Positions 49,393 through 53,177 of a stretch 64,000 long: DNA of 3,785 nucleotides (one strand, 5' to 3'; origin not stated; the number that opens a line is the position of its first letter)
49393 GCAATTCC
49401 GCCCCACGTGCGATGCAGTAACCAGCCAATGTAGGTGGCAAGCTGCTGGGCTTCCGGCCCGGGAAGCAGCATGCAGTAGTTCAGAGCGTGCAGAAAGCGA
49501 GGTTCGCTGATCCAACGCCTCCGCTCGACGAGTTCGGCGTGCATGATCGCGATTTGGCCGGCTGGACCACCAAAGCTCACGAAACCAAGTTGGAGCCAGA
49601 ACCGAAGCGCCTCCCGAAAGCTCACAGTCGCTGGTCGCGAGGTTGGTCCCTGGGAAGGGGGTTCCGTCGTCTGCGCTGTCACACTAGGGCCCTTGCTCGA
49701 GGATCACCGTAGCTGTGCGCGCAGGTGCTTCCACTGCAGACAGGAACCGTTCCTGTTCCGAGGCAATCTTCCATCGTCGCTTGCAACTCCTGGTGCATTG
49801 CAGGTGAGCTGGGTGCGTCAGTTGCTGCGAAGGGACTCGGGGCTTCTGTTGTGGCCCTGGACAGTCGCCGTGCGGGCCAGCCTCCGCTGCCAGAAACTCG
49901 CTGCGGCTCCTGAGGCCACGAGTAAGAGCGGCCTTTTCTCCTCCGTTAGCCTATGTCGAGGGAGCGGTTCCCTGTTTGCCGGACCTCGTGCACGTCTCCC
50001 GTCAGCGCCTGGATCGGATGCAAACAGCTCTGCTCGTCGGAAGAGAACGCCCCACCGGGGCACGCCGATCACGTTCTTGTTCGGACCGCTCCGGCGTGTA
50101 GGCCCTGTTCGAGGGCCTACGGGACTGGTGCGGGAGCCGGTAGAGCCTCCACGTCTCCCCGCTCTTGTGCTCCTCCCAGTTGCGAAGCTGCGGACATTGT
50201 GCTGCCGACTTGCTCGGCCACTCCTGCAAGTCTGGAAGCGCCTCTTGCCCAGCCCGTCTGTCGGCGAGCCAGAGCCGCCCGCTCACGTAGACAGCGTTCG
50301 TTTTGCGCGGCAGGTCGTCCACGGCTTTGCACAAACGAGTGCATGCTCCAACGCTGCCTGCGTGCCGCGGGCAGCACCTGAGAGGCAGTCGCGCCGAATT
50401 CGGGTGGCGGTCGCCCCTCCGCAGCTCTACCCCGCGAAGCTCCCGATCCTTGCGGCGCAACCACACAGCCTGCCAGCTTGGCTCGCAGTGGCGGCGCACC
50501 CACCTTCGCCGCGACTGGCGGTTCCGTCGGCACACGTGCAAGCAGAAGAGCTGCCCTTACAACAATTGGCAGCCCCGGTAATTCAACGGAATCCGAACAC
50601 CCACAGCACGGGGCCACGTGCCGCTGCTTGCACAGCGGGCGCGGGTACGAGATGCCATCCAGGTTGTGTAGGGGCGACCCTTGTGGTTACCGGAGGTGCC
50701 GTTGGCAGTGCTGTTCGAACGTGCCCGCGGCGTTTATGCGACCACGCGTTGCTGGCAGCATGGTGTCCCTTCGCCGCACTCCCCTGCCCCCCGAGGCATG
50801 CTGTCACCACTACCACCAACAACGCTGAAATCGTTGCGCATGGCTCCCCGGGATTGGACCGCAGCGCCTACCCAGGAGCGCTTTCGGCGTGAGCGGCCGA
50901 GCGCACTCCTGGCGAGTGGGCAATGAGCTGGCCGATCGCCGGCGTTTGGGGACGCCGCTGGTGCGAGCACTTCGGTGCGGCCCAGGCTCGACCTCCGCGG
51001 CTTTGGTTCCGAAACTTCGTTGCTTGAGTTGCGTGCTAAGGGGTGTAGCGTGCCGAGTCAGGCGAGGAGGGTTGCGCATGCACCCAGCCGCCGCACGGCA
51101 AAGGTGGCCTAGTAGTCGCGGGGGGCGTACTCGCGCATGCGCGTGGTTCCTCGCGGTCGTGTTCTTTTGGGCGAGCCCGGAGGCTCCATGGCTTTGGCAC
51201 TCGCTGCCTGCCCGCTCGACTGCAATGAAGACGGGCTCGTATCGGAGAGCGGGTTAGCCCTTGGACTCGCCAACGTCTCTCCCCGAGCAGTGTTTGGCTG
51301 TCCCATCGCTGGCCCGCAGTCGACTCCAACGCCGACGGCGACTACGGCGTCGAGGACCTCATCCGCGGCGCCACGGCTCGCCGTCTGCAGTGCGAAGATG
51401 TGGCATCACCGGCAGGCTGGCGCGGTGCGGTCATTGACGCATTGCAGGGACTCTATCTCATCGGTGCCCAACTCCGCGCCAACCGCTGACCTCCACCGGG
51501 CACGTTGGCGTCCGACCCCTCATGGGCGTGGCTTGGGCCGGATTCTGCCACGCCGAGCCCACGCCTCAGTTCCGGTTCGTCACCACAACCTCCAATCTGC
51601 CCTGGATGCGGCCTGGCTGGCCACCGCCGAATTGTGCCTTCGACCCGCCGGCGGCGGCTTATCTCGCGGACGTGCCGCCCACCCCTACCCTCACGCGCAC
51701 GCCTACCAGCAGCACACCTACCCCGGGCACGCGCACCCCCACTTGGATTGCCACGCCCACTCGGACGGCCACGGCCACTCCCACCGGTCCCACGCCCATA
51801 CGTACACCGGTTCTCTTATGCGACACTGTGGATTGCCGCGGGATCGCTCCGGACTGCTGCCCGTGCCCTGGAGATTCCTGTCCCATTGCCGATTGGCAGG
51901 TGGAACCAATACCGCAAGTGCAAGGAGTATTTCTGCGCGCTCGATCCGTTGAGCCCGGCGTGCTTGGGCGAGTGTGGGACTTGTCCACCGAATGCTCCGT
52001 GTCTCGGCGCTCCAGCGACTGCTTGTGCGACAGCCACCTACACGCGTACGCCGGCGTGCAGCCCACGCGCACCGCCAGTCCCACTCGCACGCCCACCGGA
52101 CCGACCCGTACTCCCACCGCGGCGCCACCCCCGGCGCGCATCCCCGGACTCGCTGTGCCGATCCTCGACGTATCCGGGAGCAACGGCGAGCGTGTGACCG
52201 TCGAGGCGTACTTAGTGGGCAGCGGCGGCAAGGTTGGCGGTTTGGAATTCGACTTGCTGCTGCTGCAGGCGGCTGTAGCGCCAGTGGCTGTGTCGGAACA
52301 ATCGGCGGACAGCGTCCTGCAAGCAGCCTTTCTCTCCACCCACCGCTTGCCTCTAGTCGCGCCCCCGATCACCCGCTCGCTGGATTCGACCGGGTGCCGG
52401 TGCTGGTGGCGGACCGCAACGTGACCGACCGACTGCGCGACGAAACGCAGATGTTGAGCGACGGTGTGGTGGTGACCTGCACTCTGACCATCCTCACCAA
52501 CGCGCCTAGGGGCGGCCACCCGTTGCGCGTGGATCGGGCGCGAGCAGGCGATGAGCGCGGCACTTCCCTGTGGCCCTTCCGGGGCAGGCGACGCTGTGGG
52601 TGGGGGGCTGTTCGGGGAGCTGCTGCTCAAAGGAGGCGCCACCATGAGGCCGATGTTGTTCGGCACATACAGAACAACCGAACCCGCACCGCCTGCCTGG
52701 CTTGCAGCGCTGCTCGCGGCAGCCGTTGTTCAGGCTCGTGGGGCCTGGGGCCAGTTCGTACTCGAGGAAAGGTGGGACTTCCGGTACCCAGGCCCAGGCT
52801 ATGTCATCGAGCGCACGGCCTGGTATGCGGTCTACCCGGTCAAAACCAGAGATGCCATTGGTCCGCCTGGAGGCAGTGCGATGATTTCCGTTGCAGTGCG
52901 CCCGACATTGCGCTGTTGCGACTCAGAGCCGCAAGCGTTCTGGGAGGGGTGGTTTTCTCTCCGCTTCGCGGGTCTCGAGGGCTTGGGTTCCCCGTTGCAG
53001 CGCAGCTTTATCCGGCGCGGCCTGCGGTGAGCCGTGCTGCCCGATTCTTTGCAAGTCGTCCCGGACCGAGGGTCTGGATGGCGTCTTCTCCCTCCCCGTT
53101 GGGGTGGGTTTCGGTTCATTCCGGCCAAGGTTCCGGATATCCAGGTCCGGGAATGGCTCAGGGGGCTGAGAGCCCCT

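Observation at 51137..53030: Scaffoldin-like gene that needs at least four frame changes to read through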

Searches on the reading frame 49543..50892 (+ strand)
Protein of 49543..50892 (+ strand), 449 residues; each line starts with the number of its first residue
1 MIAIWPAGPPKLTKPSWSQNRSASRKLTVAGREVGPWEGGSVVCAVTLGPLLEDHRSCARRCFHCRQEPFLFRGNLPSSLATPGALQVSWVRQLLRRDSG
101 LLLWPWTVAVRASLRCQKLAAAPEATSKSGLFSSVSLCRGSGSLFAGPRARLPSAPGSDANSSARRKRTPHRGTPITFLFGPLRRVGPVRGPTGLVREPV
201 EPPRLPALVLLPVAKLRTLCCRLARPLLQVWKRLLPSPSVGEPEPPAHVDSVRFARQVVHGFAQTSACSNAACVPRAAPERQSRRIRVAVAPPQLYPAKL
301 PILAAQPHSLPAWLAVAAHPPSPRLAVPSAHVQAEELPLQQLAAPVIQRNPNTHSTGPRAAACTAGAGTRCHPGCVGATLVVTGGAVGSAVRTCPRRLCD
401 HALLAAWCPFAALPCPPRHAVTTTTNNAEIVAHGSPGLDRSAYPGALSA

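Call 62: find_homologous_proteins(query=window:49543-50892:+, max_evalue=0.001)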
Query window:49543-50892:+ (449 aa): 2 proteins with E <= 0.001 among 8000 candidates.
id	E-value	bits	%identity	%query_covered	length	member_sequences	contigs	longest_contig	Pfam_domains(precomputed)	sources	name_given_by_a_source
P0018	3.5e-296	1001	100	100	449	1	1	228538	-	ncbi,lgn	-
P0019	1.1e-79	287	92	33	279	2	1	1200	-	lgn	-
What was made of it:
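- The window's NCBI source contig (call 62) and the Logan contig may derive from the same reads, so they are independent assemblies but perhaps not independent sequencing.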

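Call 63: find_encoding_contigs(protein=P0018, flank=1000, max_places=4)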
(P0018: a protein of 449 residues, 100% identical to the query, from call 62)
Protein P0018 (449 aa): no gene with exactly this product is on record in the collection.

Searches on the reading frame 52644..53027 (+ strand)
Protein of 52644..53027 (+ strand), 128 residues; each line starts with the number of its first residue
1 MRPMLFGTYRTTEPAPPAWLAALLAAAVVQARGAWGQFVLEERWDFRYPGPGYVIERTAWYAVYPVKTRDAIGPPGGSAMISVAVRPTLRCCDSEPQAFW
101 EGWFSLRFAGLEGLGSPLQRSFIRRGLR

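Call 7: search_protein_families(library=pfam, max_evalue=1, proteins=[window:52644-53027:+])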
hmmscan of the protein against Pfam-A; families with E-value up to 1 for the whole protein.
seq(128 aa): 0 families
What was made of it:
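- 52644..53030 (+): Separate downstream ORF of 128 aa with Shine-Dalgarno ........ and a signal-peptide-like start. It may be the N-terminal remnant of the second gene of the cluster, but the similarity is weak. No Pfam hit (call 7).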
